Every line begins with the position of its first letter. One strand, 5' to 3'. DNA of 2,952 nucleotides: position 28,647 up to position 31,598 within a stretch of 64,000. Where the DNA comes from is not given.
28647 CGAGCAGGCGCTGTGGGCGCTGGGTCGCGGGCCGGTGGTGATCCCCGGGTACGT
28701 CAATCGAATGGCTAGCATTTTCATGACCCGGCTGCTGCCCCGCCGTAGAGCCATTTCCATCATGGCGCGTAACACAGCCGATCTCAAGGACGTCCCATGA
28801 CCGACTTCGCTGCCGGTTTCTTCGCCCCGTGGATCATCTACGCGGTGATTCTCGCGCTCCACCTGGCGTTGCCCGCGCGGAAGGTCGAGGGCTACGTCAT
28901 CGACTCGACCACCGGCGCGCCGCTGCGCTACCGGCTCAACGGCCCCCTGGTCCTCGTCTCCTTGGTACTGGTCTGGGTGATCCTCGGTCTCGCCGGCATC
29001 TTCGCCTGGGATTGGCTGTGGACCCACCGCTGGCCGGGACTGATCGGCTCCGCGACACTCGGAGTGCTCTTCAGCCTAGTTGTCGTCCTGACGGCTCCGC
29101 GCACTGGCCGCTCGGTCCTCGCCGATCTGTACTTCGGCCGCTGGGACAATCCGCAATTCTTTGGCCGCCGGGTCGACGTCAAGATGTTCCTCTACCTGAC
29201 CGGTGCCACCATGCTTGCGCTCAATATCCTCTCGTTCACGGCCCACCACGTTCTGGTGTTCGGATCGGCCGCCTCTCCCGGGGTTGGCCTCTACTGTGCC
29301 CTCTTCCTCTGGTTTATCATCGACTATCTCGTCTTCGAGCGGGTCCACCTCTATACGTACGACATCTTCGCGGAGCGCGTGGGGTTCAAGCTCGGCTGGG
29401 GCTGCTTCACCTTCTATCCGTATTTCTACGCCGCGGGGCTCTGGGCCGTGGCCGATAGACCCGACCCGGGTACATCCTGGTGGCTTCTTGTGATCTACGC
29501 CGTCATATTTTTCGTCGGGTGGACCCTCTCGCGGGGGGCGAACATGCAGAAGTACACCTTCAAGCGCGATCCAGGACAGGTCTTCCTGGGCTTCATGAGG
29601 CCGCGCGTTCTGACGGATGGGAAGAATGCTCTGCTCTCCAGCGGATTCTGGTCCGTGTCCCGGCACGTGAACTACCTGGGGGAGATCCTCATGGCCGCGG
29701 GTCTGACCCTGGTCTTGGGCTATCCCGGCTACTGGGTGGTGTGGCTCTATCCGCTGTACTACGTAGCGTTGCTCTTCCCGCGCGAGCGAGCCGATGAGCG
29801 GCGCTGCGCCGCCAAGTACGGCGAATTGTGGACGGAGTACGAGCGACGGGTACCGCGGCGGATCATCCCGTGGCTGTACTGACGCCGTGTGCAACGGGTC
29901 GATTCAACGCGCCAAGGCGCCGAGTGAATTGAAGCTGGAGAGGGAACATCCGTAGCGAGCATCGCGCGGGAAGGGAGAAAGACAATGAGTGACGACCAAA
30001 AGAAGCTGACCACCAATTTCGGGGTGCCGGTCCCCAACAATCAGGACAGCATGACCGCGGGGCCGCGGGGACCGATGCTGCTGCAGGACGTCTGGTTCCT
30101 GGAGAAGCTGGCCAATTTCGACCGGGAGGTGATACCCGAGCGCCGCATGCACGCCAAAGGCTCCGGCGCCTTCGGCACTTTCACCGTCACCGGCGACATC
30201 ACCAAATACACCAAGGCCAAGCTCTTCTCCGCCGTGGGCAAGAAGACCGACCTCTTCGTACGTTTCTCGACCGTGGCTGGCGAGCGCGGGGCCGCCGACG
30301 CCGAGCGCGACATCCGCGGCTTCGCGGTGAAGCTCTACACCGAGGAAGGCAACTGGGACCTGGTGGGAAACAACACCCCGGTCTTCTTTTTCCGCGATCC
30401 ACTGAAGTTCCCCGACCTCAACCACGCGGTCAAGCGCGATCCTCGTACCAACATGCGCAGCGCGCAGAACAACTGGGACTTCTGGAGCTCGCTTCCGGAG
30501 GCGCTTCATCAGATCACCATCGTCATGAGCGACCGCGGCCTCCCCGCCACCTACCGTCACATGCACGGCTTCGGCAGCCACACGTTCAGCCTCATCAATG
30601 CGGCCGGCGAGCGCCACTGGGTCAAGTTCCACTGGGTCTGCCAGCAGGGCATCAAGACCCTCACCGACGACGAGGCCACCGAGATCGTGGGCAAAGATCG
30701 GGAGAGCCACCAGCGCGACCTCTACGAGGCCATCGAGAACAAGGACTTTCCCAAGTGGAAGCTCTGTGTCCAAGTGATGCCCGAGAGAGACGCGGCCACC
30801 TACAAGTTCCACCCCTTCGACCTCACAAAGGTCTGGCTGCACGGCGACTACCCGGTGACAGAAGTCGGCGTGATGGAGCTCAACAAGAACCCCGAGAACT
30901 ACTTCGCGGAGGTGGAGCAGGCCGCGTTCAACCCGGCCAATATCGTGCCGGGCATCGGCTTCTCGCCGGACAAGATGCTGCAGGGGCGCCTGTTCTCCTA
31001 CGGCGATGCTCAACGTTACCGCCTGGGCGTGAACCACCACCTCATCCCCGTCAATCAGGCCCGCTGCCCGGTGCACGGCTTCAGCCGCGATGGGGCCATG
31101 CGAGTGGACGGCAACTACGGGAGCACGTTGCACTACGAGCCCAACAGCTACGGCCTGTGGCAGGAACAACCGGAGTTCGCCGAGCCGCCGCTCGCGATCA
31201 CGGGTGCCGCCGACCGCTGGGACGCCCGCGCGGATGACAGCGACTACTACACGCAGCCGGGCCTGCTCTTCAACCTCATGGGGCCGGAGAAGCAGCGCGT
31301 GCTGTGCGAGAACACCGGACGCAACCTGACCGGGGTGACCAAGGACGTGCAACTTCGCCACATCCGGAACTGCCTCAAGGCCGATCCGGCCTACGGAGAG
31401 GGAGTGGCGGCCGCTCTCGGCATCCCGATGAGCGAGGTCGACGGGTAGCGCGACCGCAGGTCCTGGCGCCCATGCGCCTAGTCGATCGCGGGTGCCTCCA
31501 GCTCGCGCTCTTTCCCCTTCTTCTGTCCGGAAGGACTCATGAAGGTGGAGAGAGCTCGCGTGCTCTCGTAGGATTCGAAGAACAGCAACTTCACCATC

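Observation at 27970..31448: Bacterial ERG4/ERG24-type sterol reductase homolog co-transcribed with an SDR and followed by catalase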

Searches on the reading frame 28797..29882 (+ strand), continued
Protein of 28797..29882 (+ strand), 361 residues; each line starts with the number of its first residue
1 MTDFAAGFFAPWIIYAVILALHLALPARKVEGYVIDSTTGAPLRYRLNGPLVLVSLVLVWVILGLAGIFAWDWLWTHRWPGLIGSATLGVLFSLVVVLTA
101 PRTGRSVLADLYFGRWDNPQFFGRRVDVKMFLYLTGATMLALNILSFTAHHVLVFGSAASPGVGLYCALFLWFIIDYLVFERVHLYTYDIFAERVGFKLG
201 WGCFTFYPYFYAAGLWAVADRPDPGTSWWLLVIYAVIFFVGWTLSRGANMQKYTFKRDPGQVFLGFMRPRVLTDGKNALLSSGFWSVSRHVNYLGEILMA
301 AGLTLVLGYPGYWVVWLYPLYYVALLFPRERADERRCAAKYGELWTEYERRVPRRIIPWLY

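Call 70: search_protein_families(library=pfam, proteins=[L025:9691-10737:+, L025:8298-9653:+, L025:2794-4500:+, L025:1521-2780:-, L076:2121-3185:-, L066:2175-2858:+, L066:2770-3444:+, L066:7262-7612:-, L070:5431-5751:+, L070:8362-9768:-], max_evalue=0.001)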
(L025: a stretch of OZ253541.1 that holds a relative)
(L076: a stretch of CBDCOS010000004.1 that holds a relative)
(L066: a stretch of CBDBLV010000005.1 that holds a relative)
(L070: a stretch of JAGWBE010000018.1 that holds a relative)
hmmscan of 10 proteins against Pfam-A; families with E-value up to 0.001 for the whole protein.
L025:9691-10737:+ (348 aa): 3 families
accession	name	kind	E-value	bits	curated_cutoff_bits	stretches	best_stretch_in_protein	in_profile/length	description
PF00106.31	adh_short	-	8.8e-21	74.7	26.6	2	43-185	1-139/195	short chain dehydrogenase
PF13561.12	adh_short_C2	-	5.4e-14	52.8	27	1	51-141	5-97/236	Enoyl-(Acyl carrier protein) reductase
PF08659.16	KR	-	6.3e-05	23.4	22.6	1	45-130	3-92/180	KR domain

L025:8298-9653:+ (451 aa): 1 family
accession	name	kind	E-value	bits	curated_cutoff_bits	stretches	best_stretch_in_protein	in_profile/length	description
PF13469.12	Sulfotransfer_3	-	2.2e-41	142.9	27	1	145-392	2-216/216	Sulfotransferase family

L025:2794-4500:+ (568 aa): 5 families
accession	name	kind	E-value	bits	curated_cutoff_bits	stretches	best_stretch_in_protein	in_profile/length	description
PF01593.30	Amino_oxidase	-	1.4e-42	146.9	19.8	1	102-561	1-442/443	Flavin containing amine oxidoreductase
PF13450.12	NAD_binding_8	-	3.4e-11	43.7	21.9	1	97-138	1-42/68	NAD(P)-binding Rossmann-like domain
PF01494.25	FAD_binding_3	-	3.1e-07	30.4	22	1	93-125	2-34/349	FAD binding domain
PF01266.30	DAO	-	4.4e-07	30.2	27.9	1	94-129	1-36/353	FAD dependent oxidoreductase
PF00890.30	FAD_binding_2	-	0.00012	21.8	20.4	1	95-131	2-38/414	FAD binding domain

L025:1521-2780:- (419 aa): 1 family
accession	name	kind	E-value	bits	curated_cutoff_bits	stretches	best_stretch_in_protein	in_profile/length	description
PF00365.25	PFK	-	6.1e-51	173.9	30.9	1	8-290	5-274/277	Phosphofructokinase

L076:2121-3185:- (354 aa): 4 families
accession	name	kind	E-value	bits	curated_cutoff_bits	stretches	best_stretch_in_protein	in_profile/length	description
PF08240.17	ADH_N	-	7e-27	94.2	23.5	1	35-138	1-99/104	Alcohol dehydrogenase GroES-like domain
PF00107.32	ADH_zinc_N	-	2.3e-20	73.3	31.8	1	185-316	1-128/129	Zinc-binding dehydrogenase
PF16912.11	Glu_dehyd_C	-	2e-08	34.4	34.9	1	153-292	3-146/211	Glucose dehydrogenase C-terminus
PF13602.12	ADH_zinc_N_2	-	3.3e-05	25.3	27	1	228-347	8-128/134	Zinc-binding dehydrogenase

L066:2175-2858:+ (227 aa): 1 family
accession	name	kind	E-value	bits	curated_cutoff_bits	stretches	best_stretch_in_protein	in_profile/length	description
PF02075.23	RuvC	-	1.1e-38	132.9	22.2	1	64-211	2-148/148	Crossover junction endodeoxyribonuclease RuvC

L066:2770-3444:+ (224 aa): 3 families
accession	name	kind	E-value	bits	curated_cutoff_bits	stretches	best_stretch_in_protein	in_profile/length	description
PF01330.27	RuvA_N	-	2e-15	57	23.6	1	32-93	1-61/61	RuvA N terminal domain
PF14520.12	HHH_5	-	4.5e-15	56.3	27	1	103-160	1-56/57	Helix-hairpin-helix domain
PF07499.19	RuvA_C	-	2.2e-08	34.9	24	1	178-221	3-46/47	RuvA, C-terminal domain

L066:7262-7612:- (116 aa): 6 families
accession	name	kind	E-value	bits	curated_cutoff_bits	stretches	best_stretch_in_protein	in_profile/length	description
PF07883.17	Cupin_2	-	8.5e-18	64.3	27.2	1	38-106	2-70/70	Cupin domain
PF00190.28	Cupin_1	-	2.8e-05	24.2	22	1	33-101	32-108/151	Cupin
PF05899.18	Cupin_3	-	3.7e-05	23.8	23.5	1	40-85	13-57/74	EutQ-like cupin domain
PF12973.13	Cupin_7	-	8.7e-05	22.7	27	1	37-96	36-92/105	ChrR Cupin-like domain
PF02311.25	AraC_binding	-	0.00015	21.9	21.1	1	43-106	12-75/135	AraC-like ligand binding domain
PF07847.18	PCO_ADO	-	0.00025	21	27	0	27-74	37-85/201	PCO_ADO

L070:5431-5751:+ (106 aa): 1 family
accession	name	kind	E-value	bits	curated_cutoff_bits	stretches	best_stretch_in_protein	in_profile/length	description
PF08734.17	GYD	-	4.5e-23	81.5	31.4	1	4-95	1-91/91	GYD domain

L070:8362-9768:- (468 aa): 1 family
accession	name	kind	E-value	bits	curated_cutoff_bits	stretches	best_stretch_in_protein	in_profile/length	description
PF01425.27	Amidase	-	1.3e-112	377.5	27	1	27-445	1-445/445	Amidase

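Call 79: search_protein_families(library=ncbifam, proteins=[L054:3845-5032:+, L054:5043-5897:+, L054:7047-7895:-, L025:9691-10737:+, L025:8298-9653:+, L025:2794-4500:+], max_evalue=1e-10)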
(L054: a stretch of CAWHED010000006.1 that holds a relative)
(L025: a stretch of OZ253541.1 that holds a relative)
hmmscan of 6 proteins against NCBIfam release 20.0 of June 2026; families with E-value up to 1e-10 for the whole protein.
L054:3845-5032:+ (395 aa): 11 families
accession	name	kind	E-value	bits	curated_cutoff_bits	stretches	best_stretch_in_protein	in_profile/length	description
NF047600.1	SerpalmtaseCFB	equivalog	5.5e-206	683.8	640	1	3-392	4-393/395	serine palmitoyltransferase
TIGR01825.1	gly_Cac_T_rel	subfamily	6.3e-122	406.9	535.4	1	20-394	11-385/385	BioF/Kbl family PLP-dependent acyltransferase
NF005394.0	PRK06939.1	equivalog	4.7e-120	401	460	1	16-393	15-396/397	glycine C-acetyltransferase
TIGR00858.1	bioF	equivalog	4.5e-115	384.3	426.45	1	27-384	6-364/365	8-amino-7-oxononanoate synthase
NF047599.1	SerpalmtaseBetaP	equivalog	6.8e-114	380.6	500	1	34-389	35-391/394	serine palmitoyltransferase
TIGR01822.1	2am3keto_CoA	equivalog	3.3e-96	322.6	493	1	17-394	12-393/393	glycine C-acetyltransferase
NF047603.1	SerpalmtaseAlphaP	equivalog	2.9e-93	312.7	670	1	33-394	36-399/399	serine palmitoyltransferase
TIGR01821.1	5aminolev_synth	equivalog_domain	7.5e-76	255.6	338.55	1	41-391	44-397/402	5-aminolevulinate synthase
NF005526.0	PRK07179.1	equivalog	2.2e-66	224.1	428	1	38-387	50-395/407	alpha-hydroxyketone-type quorum-sensing autoinducer synthase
NF005697.0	PRK07505.1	subfamily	2.6e-48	164.6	342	1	27-382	33-393/405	hypothetical protein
NF004608.1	PRK05937.1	equivalog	1.3e-40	139.3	399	1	65-384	25-342/366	8-amino-7-oxononanoate synthase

L054:5043-5897:+ (284 aa): 168 families (the best 25 are shown)
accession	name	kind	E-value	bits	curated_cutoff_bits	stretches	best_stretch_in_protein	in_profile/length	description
NF049977.1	KDhSphingRedKdsR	equivalog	1.7e-98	329.3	400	1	14-279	2-267/267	3-ketodihydrosphingosine reductase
NF004826.0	PRK06182.1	subfamily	5.4e-72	242.4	305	1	14-276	3-270/274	oxidoreductase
NF005372.1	PRK06914.1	subfamily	2.5e-67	227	320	1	14-276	1-274/279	SDR family oxidoreductase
NF004823.0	PRK06179.1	subfamily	4.2e-64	216.6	310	1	13-265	3-254/271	oxidoreductase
NF004824.0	PRK06180.1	subfamily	1.3e-58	198.4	298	1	13-253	2-248/279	oxidoreductase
NF006114.0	PRK08263.1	subfamily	3.6e-56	190.5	290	1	14-259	2-250/280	short chain dehydrogenase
NF004649.0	PRK05993.1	equivalog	9.7e-51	172.6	387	1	13-277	2-275/277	SDR family oxidoreductase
NF005065.0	PRK06482.1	equivalog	4.3e-44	151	291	1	14-252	1-244/276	SDR family oxidoreductase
NF006776.0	PRK09291.1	equivalog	9.2e-43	146.7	265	1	14-251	1-237/257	SDR family oxidoreductase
NF005950.0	PRK08017.1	equivalog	3.5e-42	144.4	326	1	14-276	1-255/256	SDR family oxidoreductase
NF004284.0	PRK05693.1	equivalog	1.6e-41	142.7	326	1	16-281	2-270/274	SDR family oxidoreductase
NF004825.0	PRK06181.1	equivalog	3.9e-37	128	215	1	14-274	5-259/268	SDR family oxidoreductase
NF005878.0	PRK07825.1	subfamily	1e-35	123.5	287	1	14-192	8-192/278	short chain dehydrogenase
NF006123.0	PRK08267.1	equivalog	2.1e-34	118.9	261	1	15-209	2-192/261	SDR family oxidoreductase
NF009466.0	PRK12826.1-2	subfamily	3.7e-34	118.3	222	1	14-192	2-192/248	3-oxoacyl-ACP reductase FabG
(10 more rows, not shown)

L054:7047-7895:- (282 aa): 108 families (the best 25 are shown)
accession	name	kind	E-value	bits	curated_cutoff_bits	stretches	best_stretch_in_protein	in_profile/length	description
NF050024.1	7betaHSDH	equivalog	9.3e-41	140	300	1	20-261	1-244/260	7beta-hydroxysteroid dehydrogenase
NF040690.1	mycolate_SDR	equivalog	7.6e-37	127.2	380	1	26-216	9-199/265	mycolate reductase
NF004825.0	PRK06181.1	equivalog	6.6e-26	91.2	215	1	25-239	6-227/268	SDR family oxidoreductase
NF005806.0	PRK07666.1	equivalog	2.7e-25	89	286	1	25-205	7-188/239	3-ketoacyl-ACP reductase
NF005559.1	PRK07231.1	subfamily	2.6e-24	86.1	215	1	25-209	4-189/249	glucose 1-dehydrogenase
NF004514.1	PRK05855.1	equivalog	6.7e-24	84.4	455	1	17-209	305-499/578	SDR family oxidoreductase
NF005672.0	PRK07454.1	equivalog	3.6e-23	82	234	1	25-209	6-191/241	SDR family oxidoreductase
NF047420.2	EF_P_mod_YmfI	equivalog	4.2e-23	82.3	238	1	28-209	2-181/236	elongation factor P 5-aminopentanone reductase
NF005437.0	PRK07024.1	equivalog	8e-22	77.9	266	1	27-209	6-189/259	SDR family oxidoreductase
NF006565.0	PRK09072.1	equivalog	1.4e-21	77.2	238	1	27-209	7-187/265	SDR family oxidoreductase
TIGR01832.1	kduD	equivalog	1.6e-20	73.6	338.85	1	25-210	5-190/248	2-dehydro-3-deoxy-D-gluconate 5-dehydrogenase KduD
NF005390.0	PRK06935.1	equivalog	1.8e-20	73.4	369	1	18-210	8-200/258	2-dehydro-3-deoxy-D-gluconate 5-dehydrogenase KduD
NF004526.0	PRK05872.1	subfamily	2.7e-20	72.7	276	1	24-198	9-182/297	short-chain dehydrogenase/reductase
NF005067.0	PRK06484.1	equivalog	3.3e-20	72.1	713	1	22-209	6-194/524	short chain dehydrogenase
NF006693.0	PRK09242.1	equivalog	4.7e-20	71.8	328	1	24-208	9-196/258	SDR family oxidoreductase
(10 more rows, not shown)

L025:9691-10737:+ (348 aa): 48 families (the best 25 are shown)
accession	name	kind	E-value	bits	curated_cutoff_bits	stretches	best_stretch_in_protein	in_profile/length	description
NF004846.0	PRK06197.1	subfamily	9.8e-39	133.4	268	1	41-326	15-299/306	oxidoreductase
NF004845.0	PRK06196.1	subfamily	5.2e-28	98.3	414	1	28-325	15-311/320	oxidoreductase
NF004513.0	PRK05854.1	subfamily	1.8e-25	89.6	282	1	40-258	13-229/314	SDR family oxidoreductase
TIGR01289.1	LPOR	equivalog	7.5e-19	68.4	331.35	1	45-325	6-310/315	protochlorophyllide reductase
NF005559.1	PRK07231.1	subfamily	1.1e-17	64.4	215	1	40-185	2-143/249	glucose 1-dehydrogenase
NF009468.0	PRK12826.1-4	equivalog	1.9e-15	57.3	318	1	39-246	4-189/256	SDR family oxidoreductase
NF006110.0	PRK08261.1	equivalog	2.7e-15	56.2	410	1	25-183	197-348/454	3-oxoacyl-ACP reductase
NF009466.0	PRK12826.1-2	subfamily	3.8e-15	56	222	0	43-147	4-112/248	3-oxoacyl-ACP reductase FabG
NF005075.0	PRK06500.1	equivalog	6.9e-15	55.1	336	0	39-130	3-91/249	SDR family oxidoreductase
NF005539.0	PRK07201.1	equivalog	2.6e-14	52.9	549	1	39-138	367-463/657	SDR family oxidoreductase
NF004203.0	PRK05653.2-4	subfamily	2.7e-14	53.2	313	0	39-129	3-93/260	3-oxoacyl-ACP reductase FabG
NF004778.0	PRK06124.1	equivalog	3.1e-14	53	303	1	38-186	7-151/256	SDR family oxidoreductase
NF009546.0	PRK12935.1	equivalog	3.9e-14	52.8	418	0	38-130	2-95/247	acetoacetyl-CoA reductase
TIGR01832.1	kduD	equivalog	4.4e-14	52.6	338.85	1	40-133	3-94/248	2-dehydro-3-deoxy-D-gluconate 5-dehydrogenase KduD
NF005095.0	PRK06523.1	subfamily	6.9e-14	52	231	1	38-253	6-192/261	oxidoreductase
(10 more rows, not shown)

L025:8298-9653:+ (451 aa): 0 families

L025:2794-4500:+ (568 aa): 0 families

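Call 82: find_related_loci(query=L054:5944-7023:+, collection=metagenome_contigs, flank=8000)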
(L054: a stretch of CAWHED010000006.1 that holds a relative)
Query L054:5944-7023:+ (359 aa) in metagenome_contigs; peptide patterns used: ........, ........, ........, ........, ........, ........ (x = any residue, [..] = any of these).
445 stretches matched a pattern; 402 encode a relative of the query (tblastn E <= 1e-3); the best 80 are kept; 80 distinct loci.
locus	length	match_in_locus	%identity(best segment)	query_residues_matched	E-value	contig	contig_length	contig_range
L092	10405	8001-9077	94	1-359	0e+0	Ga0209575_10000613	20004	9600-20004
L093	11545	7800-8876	94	1-359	0e+0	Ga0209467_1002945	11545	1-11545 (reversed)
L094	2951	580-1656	90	1-359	0e+0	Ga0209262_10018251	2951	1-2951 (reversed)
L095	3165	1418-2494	90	1-359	0e+0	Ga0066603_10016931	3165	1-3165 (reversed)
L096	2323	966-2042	91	1-359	0e+0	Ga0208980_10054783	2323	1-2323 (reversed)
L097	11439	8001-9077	92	1-359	0e+0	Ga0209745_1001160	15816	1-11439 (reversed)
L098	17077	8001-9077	75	1-359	0e+0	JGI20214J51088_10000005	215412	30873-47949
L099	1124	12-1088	75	1-359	0e+0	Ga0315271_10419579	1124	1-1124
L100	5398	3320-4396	77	1-359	0e+0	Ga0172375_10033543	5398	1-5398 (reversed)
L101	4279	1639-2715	74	1-359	0e+0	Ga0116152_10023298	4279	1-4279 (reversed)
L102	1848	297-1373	77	1-359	0e+0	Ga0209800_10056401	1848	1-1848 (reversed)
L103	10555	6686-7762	74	1-359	0e+0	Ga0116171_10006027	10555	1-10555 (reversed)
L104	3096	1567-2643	75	1-359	0e+0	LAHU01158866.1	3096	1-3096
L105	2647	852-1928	77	1-359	0e+0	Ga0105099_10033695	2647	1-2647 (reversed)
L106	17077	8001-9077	74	1-359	0e+0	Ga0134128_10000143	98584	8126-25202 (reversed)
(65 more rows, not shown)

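Call 83: predict_structure(alignment_id=A1)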
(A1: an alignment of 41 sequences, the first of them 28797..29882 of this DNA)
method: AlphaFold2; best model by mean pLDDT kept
length: 361 residues; sequences in the alignment: 41
mean_pLDDT: 89.4   pTM: 0.88
mean pLDDT of the five models: 89.4, 88.4, 88.2, 87.5, 72.6
residues with pLDDT >= 90: 217; 70-90: 131; 50-70: 13; < 50: 0
segments of 3 or more residues with pLDDT < 50: none
pLDDT, mean of each block of 10 residues (from residue 1): 85 97 94 82 91 97 94 95 96 93 90 89 86 95 97 95 97 95 84 89 93 90 95 98 90 82 70 82 68 91 95 92 82 83 89 75 76
secondary structure, 60 per line:
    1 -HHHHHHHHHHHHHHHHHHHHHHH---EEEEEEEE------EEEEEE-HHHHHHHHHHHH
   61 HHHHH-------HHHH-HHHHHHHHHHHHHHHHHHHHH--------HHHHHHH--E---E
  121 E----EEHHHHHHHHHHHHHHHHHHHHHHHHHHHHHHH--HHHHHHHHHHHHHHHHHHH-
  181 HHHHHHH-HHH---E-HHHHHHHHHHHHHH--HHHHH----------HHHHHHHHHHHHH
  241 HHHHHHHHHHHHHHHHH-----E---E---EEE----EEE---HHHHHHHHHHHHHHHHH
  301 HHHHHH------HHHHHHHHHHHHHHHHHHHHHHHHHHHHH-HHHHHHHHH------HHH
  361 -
elements in order: H2-24 E28-35 E42-47 H49-65 H73-76 H78-98 H107-113 H128-158 H161-179 H181-187 H197-210 H213-217 H228-257 E271-273 E278-280 H284-306 H313-341 H343-351

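Call 87: fold_search(model_id=the predicted structure, library=pdb)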
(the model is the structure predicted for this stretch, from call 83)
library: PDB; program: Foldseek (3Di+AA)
matches with E <= 10: 73; with E <= 0.001: 2
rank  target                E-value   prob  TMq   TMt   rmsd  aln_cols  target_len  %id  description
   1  4quv_B                3.3e-16  1.00  0.83  0.77   3.0       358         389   26  Structure of an integral membrane delta(14)-sterol reductase (released 2014-10-08)
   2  4quv_A                3.5e-16  1.00  0.83  0.77   3.1       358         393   26  Structure of an integral membrane delta(14)-sterol reductase (released 2014-10-08)
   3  7c83                  4.3e-02  1.00  0.41  0.56   8.2       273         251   20  Crystal structure of an integral membrane steroid 5-alpha-reductase PbSRD5A (released 2021-01-27)
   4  8png_A                1.4e+00  0.08  0.17  0.12  16.4       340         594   12  Crystal structure of the apo acyl-CoA dehydrogenase FadE2 (PA0508) from Pseudomonas aeruginosa (released 2025-01-15)
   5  7o6y_4                1.6e+00  0.06  0.16  0.13  21.2       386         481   13  Cryo-EM structure of respiratory complex I under turnover (released 2021-11-10)
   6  9g83_L                1.6e+00  0.04  0.15  0.10  21.8       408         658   10  Respiratory supercomplex CI1-CIII2-CIV2-(cbb3)1 from alphaproteobacterium (released 2026-02-04)
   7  6rfq_5                2.0e+00  0.03  0.12  0.08  21.3       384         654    8  Cryo-EM structure of a respiratory complex I assembly intermediate with NDUFAF2 (released 2018-10-10)
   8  6rfs_5                2.1e+00  0.04  0.13  0.09  21.3       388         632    8  Cryo-EM structure of a respiratory complex I mutant lacking NDUFS4 (released 2019-12-11)
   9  9jeq_R                2.2e+00  0.07  0.16  0.20  13.4       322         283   14  Cryo-EM structure of Histamine-bound Histamine receptor 3 H3R G protein complex (released 2025-09-24)
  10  5xtc_l                2.4e+00  0.04  0.15  0.11  20.4       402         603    7  Cryo-EM structure of human respiratory complex I transmembrane arm (released 2017-08-30)
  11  8e9i_M                2.6e+00  0.07  0.19  0.15  20.2       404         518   11  Mycobacterial respiratory complex I, semi-inserted quinone (released 2022-10-12)
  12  9s6u_A                2.8e+00  0.03  0.14  0.10  21.3       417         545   12  Ternary cryo-EM structure of human ALG9 with Dol25-PP-GlcNAc2Man8, Dol25-P-Man and Fab (released 2026-03-18)
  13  6r7l_Y                2.8e+00  0.02  0.12  0.11  16.2       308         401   19  Ribosome-bound SecYEG translocon in a nanodisc (released 2019-08-07)
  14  7o6y_5                3.1e+00  0.03  0.15  0.10  20.6       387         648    8  Cryo-EM structure of respiratory complex I under turnover (released 2021-11-10)
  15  9cwt_l                3.2e+00  0.05  0.17  0.12  19.7       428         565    6  Human kidney respiratory complex I (released 2025-08-06)
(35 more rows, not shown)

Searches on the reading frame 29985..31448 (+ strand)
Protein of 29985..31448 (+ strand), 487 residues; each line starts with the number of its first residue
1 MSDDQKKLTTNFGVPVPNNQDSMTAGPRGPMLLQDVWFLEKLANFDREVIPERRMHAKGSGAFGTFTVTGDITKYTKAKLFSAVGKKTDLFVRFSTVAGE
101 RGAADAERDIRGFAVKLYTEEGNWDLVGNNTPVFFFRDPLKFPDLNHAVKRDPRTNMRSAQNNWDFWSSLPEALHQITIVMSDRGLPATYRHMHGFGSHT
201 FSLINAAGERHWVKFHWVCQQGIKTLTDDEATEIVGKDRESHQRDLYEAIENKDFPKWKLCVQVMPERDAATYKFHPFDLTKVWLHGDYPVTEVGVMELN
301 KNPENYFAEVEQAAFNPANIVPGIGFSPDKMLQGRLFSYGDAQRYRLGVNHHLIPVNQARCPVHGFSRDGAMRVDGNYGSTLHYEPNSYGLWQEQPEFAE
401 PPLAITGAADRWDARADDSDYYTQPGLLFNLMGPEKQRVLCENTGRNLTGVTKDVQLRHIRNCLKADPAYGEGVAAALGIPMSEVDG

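Call 3: search_protein_families(library=pfam, proteins=[window:29985-31448:+], max_evalue=0.01)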
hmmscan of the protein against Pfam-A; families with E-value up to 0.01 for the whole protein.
window:29985-31448:+ (487 aa): 2 families
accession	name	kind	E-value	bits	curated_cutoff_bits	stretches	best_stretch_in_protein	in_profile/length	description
PF00199.24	Catalase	-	4.4e-192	638.7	25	1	9-389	1-381/383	Catalase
PF06628.17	Catalase-rel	-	7.3e-18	64.9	30.1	1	417-478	3-65/65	Catalase-related immune-responsive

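Call 4: search_protein_families(library=ncbifam, proteins=[window:29985-31448:+], max_evalue=0.01)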
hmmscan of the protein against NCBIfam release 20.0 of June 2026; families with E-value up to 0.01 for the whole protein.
window:29985-31448:+ (487 aa): 1 family
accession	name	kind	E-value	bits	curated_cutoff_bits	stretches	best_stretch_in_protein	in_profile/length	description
NF008422.0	PRK11249.1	equivalog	7e-152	507.5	1102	1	4-484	73-565/752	catalase HPII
